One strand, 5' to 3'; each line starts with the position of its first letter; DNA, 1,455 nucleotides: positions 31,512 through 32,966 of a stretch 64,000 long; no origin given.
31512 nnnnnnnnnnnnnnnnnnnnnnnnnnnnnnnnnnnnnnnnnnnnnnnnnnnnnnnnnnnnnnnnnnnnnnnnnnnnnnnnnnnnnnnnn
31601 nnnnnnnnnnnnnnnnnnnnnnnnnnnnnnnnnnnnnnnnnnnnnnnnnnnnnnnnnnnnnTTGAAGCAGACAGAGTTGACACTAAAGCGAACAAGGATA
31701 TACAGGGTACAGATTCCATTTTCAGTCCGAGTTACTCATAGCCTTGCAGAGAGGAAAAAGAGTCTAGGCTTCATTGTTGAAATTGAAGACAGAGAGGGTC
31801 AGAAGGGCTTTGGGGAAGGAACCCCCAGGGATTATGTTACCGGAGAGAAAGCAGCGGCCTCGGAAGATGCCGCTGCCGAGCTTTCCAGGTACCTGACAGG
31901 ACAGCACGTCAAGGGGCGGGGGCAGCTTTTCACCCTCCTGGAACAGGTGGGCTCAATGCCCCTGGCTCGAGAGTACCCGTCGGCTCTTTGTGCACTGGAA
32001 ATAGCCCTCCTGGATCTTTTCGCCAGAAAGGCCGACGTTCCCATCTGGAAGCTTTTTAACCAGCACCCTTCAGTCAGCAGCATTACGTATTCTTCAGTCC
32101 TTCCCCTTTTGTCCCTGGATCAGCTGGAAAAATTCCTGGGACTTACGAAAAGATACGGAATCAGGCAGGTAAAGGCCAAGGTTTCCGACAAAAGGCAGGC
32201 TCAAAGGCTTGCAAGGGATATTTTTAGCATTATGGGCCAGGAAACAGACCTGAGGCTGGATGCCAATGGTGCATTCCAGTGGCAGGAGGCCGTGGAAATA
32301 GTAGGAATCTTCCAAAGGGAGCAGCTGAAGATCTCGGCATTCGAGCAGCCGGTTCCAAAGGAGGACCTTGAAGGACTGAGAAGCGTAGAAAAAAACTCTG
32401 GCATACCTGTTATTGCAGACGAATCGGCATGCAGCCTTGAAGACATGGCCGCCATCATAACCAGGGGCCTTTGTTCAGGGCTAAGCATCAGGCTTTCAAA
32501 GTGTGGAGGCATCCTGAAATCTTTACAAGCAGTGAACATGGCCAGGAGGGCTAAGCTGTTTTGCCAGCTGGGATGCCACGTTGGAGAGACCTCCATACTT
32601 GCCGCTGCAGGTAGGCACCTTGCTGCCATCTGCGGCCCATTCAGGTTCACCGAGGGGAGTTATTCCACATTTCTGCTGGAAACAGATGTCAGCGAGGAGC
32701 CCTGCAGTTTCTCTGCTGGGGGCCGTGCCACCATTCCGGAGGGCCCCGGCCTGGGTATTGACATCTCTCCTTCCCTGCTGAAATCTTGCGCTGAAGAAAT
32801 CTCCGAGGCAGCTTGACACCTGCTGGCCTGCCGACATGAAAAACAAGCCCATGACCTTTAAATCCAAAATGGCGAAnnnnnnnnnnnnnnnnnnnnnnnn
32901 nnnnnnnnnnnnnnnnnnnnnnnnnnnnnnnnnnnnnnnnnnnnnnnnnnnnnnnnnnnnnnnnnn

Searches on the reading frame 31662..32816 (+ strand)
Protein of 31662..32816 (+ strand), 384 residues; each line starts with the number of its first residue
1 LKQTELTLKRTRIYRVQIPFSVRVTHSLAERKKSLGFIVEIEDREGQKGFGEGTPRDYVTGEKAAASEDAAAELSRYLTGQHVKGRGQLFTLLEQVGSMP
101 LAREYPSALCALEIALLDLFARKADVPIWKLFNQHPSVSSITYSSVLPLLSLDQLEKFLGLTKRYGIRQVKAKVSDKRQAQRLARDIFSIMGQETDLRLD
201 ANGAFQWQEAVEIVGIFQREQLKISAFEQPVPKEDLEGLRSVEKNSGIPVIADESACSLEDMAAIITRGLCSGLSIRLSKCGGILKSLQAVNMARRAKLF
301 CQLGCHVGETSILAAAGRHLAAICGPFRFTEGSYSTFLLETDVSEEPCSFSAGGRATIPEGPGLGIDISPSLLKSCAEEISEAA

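Call 42: search_protein_families(library=pfam, proteins=[window:31662-32816:+], max_evalue=0.001)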
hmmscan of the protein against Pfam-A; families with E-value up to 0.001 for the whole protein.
window:31662-32816:+ (384 aa): 5 families
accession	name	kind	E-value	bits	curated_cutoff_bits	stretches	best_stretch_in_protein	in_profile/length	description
PF13378.12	MR_MLE_C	-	2.8e-39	135.5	29.4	1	162-370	10-217/219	Enolase C-terminal domain-like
PF02746.21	MR_MLE_N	-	6.9e-07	29.9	22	1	27-131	19-115/117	Mandelate racemase / muconate lactonizing enzyme, N-terminal domain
PF07476.17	MAAL_C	-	1.2e-06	28.3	27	1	234-328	124-220/249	Methylaspartate ammonia-lyase C-terminus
PF21508.2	MenC_N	-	0.00062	20.3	27.3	0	9-81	2-74/94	MenC, N-terminal domain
PF00113.28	Enolase_C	-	0.00062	19.6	21.5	1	220-311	147-241/296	Enolase, C-terminal TIM barrel domain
